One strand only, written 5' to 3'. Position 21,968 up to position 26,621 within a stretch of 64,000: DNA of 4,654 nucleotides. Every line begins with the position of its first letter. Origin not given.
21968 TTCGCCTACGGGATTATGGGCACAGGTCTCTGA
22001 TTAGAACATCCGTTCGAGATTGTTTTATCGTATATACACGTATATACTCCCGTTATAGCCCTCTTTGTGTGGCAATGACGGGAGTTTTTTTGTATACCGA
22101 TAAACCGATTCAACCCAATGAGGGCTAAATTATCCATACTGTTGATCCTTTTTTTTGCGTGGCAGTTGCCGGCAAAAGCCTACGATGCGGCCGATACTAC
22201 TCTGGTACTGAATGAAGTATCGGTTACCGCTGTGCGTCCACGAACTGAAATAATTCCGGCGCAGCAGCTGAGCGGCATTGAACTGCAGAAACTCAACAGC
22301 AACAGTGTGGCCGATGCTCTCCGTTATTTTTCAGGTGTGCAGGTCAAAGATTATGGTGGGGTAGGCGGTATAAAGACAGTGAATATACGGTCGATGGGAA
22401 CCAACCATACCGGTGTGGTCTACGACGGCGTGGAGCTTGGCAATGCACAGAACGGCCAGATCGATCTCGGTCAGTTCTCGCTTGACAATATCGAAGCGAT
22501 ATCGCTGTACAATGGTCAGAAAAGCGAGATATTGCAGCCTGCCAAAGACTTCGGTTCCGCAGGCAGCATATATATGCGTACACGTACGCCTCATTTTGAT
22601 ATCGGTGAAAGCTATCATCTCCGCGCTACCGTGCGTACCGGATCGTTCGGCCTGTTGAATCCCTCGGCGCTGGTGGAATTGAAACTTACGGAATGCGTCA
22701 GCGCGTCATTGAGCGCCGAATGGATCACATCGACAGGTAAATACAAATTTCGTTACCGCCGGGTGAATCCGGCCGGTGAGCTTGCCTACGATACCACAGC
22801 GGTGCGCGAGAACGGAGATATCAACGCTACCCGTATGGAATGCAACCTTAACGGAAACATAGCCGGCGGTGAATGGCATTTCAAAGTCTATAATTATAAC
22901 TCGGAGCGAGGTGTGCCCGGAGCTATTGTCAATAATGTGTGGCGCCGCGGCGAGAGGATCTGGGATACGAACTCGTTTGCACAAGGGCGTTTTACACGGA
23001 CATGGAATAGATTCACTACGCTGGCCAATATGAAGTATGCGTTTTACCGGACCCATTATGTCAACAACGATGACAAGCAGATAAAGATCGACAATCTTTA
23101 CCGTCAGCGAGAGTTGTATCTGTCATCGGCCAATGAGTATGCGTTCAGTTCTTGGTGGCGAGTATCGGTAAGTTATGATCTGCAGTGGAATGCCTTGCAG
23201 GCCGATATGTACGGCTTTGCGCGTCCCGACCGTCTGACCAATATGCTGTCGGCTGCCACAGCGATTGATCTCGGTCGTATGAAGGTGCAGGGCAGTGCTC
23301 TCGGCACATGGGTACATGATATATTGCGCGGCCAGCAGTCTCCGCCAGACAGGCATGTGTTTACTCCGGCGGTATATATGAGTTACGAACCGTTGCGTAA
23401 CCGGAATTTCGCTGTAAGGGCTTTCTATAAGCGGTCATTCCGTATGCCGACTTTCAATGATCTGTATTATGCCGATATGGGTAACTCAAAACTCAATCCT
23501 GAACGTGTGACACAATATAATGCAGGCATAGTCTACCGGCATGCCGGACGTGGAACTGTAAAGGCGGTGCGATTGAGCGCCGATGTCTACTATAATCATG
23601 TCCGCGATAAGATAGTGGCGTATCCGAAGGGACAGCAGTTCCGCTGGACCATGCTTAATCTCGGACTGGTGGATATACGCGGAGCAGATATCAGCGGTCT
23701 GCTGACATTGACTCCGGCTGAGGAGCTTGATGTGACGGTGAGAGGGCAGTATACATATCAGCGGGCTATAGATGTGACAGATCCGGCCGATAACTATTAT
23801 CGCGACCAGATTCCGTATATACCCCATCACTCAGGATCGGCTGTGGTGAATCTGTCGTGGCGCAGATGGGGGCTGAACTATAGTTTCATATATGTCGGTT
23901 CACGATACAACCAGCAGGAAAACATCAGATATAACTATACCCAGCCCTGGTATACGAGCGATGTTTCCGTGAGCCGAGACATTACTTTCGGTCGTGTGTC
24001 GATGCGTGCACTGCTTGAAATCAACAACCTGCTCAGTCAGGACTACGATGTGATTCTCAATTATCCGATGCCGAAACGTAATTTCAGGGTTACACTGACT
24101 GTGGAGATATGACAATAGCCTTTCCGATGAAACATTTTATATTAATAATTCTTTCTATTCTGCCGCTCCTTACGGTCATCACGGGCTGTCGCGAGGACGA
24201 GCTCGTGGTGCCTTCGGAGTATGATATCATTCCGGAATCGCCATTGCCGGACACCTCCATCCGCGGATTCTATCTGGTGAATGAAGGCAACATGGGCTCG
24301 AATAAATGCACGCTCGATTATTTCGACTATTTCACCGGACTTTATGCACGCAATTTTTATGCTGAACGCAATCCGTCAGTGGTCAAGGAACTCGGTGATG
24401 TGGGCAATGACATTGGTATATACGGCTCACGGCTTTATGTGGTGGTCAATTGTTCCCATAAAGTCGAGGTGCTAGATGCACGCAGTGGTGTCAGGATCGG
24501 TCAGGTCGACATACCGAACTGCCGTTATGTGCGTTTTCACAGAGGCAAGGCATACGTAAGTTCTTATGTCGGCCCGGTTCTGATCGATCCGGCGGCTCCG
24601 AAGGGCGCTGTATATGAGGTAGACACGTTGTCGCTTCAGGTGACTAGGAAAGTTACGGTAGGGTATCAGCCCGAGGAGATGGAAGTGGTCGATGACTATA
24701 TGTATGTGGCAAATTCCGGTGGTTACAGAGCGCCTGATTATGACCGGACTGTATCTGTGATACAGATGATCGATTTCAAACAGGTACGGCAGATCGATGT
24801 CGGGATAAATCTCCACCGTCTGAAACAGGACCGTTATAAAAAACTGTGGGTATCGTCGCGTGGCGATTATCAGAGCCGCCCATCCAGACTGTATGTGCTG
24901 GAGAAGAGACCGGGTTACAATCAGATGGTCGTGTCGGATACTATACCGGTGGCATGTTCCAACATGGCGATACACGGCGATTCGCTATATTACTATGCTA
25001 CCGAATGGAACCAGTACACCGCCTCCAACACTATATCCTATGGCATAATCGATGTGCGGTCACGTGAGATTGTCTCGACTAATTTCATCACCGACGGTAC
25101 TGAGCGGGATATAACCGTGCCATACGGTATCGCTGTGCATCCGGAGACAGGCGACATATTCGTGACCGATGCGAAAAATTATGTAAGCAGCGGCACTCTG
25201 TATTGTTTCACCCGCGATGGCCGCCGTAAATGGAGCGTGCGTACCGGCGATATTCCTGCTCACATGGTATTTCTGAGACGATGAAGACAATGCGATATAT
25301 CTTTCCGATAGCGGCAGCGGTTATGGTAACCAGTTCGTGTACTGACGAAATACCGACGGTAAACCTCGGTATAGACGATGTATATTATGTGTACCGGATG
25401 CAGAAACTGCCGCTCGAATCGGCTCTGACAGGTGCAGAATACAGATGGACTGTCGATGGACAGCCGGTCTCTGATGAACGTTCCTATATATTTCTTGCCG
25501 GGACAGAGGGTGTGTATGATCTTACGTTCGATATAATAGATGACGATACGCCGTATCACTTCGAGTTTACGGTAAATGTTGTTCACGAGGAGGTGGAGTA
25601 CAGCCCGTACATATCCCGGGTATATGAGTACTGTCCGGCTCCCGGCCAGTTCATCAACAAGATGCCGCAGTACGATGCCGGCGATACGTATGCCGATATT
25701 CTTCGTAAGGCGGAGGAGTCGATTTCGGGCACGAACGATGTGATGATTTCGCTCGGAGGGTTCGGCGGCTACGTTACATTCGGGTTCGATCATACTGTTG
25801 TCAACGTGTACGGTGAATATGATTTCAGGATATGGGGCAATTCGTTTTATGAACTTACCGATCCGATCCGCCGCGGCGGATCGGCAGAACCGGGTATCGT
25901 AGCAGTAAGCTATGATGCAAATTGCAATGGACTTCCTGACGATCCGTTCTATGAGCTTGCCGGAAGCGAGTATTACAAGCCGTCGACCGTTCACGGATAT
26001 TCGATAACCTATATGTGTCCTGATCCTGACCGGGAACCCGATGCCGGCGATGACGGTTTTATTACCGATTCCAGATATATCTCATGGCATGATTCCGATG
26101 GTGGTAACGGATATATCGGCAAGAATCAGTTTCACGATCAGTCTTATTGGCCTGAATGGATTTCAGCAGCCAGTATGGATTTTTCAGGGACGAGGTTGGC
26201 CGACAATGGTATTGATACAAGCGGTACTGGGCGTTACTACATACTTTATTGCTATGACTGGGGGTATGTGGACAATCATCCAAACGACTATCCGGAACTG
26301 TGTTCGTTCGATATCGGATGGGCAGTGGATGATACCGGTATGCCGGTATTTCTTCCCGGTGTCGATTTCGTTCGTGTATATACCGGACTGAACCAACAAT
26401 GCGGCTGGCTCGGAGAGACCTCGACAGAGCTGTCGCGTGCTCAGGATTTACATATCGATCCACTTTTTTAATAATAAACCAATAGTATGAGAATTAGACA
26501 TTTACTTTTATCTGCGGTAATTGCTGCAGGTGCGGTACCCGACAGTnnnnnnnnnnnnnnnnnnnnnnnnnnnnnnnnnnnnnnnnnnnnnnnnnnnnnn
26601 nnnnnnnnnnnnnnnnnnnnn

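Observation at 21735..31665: Cobalamin-riboswitch-led surface operon whose distal genes are T9SS cargo rather than lipoproteins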

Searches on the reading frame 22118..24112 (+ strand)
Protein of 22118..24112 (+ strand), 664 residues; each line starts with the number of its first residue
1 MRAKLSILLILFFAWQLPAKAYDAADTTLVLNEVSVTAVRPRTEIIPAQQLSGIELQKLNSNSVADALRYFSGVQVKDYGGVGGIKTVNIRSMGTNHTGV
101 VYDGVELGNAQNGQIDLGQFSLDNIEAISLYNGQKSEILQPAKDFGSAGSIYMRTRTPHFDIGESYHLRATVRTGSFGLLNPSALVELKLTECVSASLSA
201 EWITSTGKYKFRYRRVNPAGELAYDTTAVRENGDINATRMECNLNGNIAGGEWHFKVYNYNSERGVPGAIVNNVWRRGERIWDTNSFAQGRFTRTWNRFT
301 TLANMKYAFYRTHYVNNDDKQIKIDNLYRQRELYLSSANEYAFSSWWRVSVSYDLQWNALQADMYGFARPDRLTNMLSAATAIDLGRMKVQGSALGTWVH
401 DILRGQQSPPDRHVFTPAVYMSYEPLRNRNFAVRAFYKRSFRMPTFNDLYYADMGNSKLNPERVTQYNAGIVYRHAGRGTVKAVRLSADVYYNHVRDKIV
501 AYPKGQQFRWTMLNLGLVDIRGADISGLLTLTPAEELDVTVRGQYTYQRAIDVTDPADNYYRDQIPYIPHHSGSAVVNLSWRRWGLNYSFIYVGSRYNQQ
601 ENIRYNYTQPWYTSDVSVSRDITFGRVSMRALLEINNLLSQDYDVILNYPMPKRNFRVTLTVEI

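Call 7: search_protein_families(library=pfam, proteins=[window:22118-24112:+], max_evalue=0.01)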
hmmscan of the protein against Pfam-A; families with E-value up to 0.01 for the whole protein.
window:22118-24112:+ (664 aa): 2 families
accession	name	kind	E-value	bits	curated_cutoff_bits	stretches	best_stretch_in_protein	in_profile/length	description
PF00593.30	TonB_dep_Rec_b-barrel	-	1.6e-31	111.1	27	1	412-638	214-436/436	TonB dependent receptor-like, beta-barrel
PF07715.20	Plug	-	5e-15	56.4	23.9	1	48-136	9-96/107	TonB-dependent Receptor Plug Domain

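Call 8: search_protein_families(library=ncbifam, proteins=[window:22118-24112:+], max_evalue=0.01)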
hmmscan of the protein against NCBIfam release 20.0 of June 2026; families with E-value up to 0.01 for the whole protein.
window:22118-24112:+ (664 aa): 7 families
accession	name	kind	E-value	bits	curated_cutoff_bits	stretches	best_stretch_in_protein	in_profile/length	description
TIGR01779.1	TonB-B12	equivalog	2.8e-25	88.9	599.7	2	430-660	400-610/614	TonB-dependent vitamin B12 receptor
NF007926.1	PRK10641.1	equivalog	3.2e-19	68.9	836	2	431-659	405-612/617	TonB-dependent vitamin B12 receptor BtuB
NF049947.1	TonB_dep_PCPU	exception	1.6e-15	56.3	800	1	428-663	453-684/685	TonB-dependent receptor, PCPU motif-type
NF010012.0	PRK13486.1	equivalog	3.7e-08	32.2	924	2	454-599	465-594/696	TonB-dependent receptor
NF049946.1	TonB_dep_CU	exception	3.5e-07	28.9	700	1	455-662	487-680/683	TonB-dependent receptor, CU motif-type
NF010651.0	PRK14050.1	equivalog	2.4e-06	25.9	884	1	58-128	90-164/730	TonB-dependent siderophore receptor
NF007465.0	PRK10044.1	equivalog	4.4e-06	25.2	803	1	453-643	519-700/726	ferrichrome porin FhuA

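Call 59: search_solved_structures(query=window:22118-24109:+, max_evalue=0.00001)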
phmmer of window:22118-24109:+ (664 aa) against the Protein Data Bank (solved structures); distinct sequences matched with E-value up to 0.00001: 10.
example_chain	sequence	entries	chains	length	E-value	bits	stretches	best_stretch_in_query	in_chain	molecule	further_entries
8blw_A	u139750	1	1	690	5e-124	418.2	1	44-662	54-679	Vitamin B12 transporter BtuB1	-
8bmx_C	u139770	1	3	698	5.1e-36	127.4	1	379-660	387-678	Putative TonB-linked outer membrane receptor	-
8p98_A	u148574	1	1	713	5.7e-33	117.3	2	399-658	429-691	Vitamin B12 transporter BtuB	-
8p97_A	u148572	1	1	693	1.3e-32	116.1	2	399-658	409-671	TonB-dependent receptor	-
3rgn_A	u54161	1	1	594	1.3e-08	36.9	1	39-140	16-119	Vitamin B12 transporter BtuB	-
3m8b_A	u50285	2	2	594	1.6e-08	36.6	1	40-140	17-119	Vitamin B12 transporter btuB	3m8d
3rgm_A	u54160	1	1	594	2.1e-08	36.2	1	39-140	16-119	Vitamin B12 transporter BtuB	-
1nqe_A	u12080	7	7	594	2.2e-08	36.1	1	39-140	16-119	Vitamin B12 receptor | Vitamin B12 transporter btuB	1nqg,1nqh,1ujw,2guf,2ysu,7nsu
2gsk_A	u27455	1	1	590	2.8e-08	35.8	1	40-140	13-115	Vitamin B12 transporter btuB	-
1nqf_A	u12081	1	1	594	1.2e-07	33.6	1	39-140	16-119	Vitamin B12 receptor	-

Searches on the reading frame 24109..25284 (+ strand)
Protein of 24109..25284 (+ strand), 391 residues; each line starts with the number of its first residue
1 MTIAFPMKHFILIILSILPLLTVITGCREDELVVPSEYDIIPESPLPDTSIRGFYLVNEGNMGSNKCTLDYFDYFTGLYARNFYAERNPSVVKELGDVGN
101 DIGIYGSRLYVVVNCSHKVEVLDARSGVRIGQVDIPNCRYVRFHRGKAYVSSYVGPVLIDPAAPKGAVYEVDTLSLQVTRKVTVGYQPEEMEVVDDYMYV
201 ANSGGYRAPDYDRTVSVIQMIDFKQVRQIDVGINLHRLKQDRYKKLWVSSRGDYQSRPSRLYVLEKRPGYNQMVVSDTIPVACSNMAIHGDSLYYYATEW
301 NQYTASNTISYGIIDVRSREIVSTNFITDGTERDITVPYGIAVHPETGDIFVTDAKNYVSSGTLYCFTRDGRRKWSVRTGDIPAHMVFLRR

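Call 7: search_protein_families(library=pfam, proteins=[window:24109-25284:+], max_evalue=0.01)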
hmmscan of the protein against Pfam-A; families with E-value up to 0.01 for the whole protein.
window:24109-25284:+ (391 aa): 1 family
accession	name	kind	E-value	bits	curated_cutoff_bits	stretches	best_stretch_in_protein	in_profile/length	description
PF16819.11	DUF5074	-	1.2e-13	51.4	27.2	1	53-357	2-313/353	Domain of unknown function (DUF5074)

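Call 8: search_protein_families(library=ncbifam, proteins=[window:24109-25284:+], max_evalue=0.01)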
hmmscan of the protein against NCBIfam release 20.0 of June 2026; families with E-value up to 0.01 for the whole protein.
window:24109-25284:+ (391 aa): 1 family
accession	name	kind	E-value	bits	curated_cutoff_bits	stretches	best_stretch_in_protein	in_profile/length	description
NF052460.1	L-NosZ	equivalog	0.008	14.7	700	0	179-238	118-179/480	clade III lactonase-type nitrous-oxide reductase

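Call 11: search_solved_structures(query=window:24109-25284:+, max_evalue=0.01)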
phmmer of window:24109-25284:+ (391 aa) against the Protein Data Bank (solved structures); distinct sequences matched with E-value up to 0.01: 19.
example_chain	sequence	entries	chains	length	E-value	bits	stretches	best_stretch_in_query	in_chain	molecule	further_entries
8blw_B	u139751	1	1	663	1.1e-39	139.9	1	39-378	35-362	YncE family protein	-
8ptf_A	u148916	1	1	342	2.8e-39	138.5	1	49-378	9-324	YncE family protein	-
8ptd_A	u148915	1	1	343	2.9e-39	138.5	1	49-378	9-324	YncE family protein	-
8p97_B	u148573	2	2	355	8.7e-16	61.2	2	7-258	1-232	Putative surface layer protein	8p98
8okv_B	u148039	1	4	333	5.3e-15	58.7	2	52-258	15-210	Putative surface layer protein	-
8puj_A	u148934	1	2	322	5.7e-15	58.5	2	53-258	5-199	YncE family protein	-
8bmy_A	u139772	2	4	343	2.5e-14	56.4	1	49-383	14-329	Putative surface layer protein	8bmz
8bn0_A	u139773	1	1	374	3.5e-14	55.9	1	49-383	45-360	Putative surface layer protein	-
8bmx_D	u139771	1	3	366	3.6e-14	55.9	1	49-383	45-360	YncE family protein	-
8baz_A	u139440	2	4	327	8.7e-14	54.6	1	52-383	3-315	Surface layer protein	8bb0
8bai_A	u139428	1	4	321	1.1e-13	54.3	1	53-383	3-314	Surface layer protein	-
3dsm_A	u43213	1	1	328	1.1e-13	54.3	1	53-383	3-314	uncharacterized protein BACUNI_02894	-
6tji_A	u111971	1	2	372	2.7e-08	36.6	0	348-381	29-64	Cake10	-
6tjh_A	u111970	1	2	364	1e-07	34.7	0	347-381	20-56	Cake9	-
6tjg_A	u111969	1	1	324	3.4e-07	32.9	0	347-381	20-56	Cake8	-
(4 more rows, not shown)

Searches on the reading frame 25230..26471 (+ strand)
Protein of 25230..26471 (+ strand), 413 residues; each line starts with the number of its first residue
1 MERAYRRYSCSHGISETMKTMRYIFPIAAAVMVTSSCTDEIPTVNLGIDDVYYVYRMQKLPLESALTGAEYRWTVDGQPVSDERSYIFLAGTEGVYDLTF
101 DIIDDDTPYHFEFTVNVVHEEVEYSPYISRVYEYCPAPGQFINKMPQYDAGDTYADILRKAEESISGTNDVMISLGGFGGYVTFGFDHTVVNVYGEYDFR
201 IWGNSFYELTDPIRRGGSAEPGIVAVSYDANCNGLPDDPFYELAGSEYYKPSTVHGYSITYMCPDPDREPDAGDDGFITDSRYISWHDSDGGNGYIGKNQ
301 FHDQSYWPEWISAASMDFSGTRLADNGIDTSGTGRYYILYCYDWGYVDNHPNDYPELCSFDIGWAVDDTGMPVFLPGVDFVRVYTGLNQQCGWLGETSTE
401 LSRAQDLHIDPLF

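Call 7: search_protein_families(library=pfam, proteins=[window:25230-26471:+], max_evalue=0.01)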
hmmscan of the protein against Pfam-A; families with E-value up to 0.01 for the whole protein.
window:25230-26471:+ (413 aa): 1 family
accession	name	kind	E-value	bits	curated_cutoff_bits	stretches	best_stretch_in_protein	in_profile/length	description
PF16820.11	PKD_3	-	3.1e-06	27.4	26.3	1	66-102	30-66/68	PKD-like domain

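Call 8: search_protein_families(library=ncbifam, proteins=[window:25230-26471:+], max_evalue=0.01)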
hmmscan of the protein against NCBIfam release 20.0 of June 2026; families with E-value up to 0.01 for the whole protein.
window:25230-26471:+ (413 aa): 0 families

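Call 12: search_solved_structures(query=window:25230-26471:+, max_evalue=0.01)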
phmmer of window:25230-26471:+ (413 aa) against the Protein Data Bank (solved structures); distinct sequences matched with E-value up to 0.01: 2.
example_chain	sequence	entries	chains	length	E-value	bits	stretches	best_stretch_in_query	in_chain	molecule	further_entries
8blw_B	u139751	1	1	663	2.9e-73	250.5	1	125-410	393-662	YncE family protein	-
7biz_A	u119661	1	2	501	5.5e-44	153.9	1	129-407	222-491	Cell surface protein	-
